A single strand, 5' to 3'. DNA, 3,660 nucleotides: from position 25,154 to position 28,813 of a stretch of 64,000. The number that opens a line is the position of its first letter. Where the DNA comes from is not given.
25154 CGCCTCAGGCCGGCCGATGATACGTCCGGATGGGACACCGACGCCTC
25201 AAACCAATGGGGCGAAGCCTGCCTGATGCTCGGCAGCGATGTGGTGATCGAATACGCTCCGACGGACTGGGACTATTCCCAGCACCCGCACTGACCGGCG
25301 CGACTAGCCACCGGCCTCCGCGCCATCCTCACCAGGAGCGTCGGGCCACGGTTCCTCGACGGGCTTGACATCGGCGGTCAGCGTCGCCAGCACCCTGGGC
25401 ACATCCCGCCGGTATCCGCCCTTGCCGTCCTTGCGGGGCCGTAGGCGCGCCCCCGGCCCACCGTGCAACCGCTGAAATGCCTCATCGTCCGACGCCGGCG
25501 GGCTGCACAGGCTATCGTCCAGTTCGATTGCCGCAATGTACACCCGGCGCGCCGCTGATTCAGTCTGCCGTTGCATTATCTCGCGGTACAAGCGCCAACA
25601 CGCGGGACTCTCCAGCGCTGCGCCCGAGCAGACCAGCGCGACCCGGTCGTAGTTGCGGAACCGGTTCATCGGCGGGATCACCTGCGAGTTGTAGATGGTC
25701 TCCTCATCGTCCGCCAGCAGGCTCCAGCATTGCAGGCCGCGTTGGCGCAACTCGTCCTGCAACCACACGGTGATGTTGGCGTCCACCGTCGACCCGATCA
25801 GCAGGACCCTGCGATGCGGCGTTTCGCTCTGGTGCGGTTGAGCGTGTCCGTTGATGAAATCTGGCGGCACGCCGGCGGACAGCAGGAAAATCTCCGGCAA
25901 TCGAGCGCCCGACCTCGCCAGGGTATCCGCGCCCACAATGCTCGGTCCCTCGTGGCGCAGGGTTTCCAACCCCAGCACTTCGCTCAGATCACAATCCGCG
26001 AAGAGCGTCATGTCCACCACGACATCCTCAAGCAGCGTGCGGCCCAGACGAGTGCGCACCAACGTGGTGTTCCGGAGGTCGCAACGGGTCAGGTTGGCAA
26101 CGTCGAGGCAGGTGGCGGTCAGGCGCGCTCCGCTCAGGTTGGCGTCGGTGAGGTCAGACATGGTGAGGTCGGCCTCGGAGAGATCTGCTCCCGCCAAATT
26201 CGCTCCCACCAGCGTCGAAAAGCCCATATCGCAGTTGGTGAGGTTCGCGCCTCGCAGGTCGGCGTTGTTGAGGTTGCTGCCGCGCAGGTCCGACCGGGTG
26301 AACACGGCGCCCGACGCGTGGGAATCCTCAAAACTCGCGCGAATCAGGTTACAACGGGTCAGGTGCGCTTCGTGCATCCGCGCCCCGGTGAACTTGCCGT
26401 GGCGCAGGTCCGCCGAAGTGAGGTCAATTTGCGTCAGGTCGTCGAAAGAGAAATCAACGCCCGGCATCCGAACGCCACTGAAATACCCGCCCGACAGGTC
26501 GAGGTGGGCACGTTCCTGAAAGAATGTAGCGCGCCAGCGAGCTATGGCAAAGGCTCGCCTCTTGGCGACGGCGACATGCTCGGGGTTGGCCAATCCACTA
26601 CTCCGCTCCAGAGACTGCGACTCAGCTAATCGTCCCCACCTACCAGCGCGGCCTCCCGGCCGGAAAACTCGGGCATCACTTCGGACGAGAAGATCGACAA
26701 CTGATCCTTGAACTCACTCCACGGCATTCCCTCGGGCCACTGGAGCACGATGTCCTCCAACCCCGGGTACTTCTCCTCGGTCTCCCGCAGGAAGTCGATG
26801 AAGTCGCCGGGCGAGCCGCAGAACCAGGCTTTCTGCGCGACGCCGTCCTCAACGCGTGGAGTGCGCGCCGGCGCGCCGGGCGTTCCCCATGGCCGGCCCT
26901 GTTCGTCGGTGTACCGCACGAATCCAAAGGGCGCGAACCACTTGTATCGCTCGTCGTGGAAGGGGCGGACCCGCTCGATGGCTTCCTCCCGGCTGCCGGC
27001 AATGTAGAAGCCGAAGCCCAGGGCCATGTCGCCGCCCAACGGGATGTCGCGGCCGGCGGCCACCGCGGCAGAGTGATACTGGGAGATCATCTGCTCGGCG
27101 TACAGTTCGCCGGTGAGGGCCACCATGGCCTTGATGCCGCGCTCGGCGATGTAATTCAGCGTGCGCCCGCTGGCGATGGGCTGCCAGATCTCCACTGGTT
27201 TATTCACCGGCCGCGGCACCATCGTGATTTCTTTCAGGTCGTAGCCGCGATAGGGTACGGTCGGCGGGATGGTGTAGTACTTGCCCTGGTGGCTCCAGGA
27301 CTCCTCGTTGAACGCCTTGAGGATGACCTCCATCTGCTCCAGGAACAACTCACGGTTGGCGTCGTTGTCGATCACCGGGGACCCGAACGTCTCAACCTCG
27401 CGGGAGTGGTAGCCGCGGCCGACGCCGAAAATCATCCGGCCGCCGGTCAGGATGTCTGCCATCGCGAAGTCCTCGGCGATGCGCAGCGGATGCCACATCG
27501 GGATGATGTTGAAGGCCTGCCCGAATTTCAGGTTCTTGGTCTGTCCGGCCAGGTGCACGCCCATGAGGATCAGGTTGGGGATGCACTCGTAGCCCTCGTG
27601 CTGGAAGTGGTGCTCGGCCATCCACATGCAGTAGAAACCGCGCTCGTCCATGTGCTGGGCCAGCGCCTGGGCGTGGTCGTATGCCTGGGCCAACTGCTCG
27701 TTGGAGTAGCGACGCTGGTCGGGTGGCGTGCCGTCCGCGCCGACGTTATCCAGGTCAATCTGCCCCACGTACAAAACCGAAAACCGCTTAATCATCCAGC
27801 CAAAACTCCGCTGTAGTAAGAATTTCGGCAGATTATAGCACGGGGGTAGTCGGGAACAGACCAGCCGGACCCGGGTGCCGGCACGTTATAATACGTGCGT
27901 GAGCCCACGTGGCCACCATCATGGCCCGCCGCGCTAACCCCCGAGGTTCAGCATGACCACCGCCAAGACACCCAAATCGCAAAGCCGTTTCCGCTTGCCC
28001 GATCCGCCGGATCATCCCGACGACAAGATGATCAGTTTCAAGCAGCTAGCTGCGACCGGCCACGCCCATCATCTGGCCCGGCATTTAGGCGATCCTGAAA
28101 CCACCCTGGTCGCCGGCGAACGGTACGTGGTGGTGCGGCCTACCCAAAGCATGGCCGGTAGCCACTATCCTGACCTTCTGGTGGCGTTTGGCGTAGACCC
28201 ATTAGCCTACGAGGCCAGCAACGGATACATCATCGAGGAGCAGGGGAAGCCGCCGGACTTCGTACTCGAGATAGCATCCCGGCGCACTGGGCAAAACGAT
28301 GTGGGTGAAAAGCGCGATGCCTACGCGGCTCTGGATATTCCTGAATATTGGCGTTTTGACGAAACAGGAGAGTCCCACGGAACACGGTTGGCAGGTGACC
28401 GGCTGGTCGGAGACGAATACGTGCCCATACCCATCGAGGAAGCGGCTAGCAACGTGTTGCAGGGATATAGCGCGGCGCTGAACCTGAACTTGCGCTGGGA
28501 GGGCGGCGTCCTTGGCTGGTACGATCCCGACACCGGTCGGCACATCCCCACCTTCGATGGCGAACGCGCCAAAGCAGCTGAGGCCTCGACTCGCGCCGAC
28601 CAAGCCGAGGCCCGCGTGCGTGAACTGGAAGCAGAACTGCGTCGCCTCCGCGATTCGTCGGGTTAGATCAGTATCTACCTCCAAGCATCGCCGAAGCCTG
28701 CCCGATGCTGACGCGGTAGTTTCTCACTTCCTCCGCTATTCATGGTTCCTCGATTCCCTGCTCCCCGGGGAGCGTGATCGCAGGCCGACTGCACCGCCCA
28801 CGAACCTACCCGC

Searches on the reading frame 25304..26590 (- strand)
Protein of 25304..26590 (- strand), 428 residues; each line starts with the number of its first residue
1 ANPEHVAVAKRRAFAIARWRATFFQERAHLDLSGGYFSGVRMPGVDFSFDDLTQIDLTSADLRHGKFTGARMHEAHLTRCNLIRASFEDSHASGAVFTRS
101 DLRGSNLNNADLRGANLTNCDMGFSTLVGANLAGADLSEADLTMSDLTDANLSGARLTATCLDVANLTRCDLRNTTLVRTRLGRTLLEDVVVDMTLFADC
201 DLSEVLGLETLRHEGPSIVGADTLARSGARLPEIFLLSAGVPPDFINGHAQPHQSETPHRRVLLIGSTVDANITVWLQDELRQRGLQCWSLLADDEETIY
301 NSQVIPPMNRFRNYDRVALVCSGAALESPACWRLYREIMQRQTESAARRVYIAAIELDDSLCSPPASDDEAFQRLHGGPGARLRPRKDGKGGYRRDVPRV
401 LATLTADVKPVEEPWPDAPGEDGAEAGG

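Call 47: search_protein_families(library=pfam, proteins=[window:25304-26590:-], max_evalue=0.001)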
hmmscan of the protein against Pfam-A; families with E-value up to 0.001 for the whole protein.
window:25304-26590:- (428 aa): 6 families
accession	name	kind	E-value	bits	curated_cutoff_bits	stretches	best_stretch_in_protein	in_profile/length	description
PF00805.28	Pentapeptide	-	9.2e-41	137.4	20.2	6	80-119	1-40/40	Pentapeptide repeats (8 copies)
PF13599.13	Pentapeptide_4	-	3.1e-18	66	38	2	97-166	8-77/78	Pentapeptide repeat region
PF13576.12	Pentapeptide_3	-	3.5e-11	43.6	27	2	66-105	5-47/48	Pentapeptide repeats (9 copies)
PF25296.1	Decapeptide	-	9.3e-07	29.1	45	0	45-104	10-69/74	Decapeptide repeat region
PF13676.11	TIR_2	-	1e-05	26.5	28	1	268-366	7-100/122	TIR domain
PF23894.2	LD_SV2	-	0.00045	20.9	29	0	39-123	5-88/92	SV2A/B/C luminal domain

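Call 66: search_protein_families(library=padloc, proteins=[window:25304-26590:-], max_evalue=0.001)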
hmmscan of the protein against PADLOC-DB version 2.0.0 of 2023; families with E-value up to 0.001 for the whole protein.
window:25304-26590:- (428 aa): 0 families

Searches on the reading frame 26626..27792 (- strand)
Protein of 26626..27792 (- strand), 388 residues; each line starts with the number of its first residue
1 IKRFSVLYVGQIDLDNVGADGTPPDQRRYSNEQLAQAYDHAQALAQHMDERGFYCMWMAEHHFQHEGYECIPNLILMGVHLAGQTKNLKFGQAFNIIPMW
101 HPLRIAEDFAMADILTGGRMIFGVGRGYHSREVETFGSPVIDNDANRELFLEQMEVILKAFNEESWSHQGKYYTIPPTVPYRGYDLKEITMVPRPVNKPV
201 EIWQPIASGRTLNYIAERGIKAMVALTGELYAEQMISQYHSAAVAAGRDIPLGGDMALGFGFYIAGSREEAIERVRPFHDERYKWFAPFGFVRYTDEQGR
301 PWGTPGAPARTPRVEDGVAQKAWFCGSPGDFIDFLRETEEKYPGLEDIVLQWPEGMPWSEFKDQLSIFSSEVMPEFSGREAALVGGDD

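Call 47: search_protein_families(library=pfam, proteins=[window:26626-27792:-], max_evalue=0.001)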
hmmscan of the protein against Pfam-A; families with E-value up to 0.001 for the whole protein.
window:26626-27792:- (388 aa): 1 family
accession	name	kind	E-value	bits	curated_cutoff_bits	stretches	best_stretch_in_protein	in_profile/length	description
PF00296.26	Bac_luciferase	-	9.9e-43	147.1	27.9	1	32-340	19-309/314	Luciferase-like monooxygenase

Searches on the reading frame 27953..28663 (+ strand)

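Call 47: search_protein_families(library=pfam, proteins=[window:27953-28663:+], max_evalue=0.001)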
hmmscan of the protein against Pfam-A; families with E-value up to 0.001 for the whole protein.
window:27953-28663:+ (237 aa): 1 family
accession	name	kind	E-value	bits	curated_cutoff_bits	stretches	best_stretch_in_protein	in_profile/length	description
PF05685.18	Uma2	-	1.1e-13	51.4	27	1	67-165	66-155/172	Putative restriction endonuclease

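Call 66: search_protein_families(library=padloc, proteins=[window:27953-28663:+], max_evalue=0.001)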
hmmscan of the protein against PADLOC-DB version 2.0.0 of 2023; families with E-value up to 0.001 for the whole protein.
window:27953-28663:+ (237 aa): 4 families
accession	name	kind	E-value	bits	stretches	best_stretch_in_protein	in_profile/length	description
PDLC04833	PDC-S03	-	7.8e-12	43.1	1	52-137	79-161/207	-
PDLC04832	PDC-S03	-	2.5e-05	22.1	1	101-134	106-139/188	-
PDLC04835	PDC-S03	-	3.8e-05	21.3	1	59-137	70-146/207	-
PDLC04834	PDC-S03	-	0.00029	18.6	1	99-142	102-145/184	-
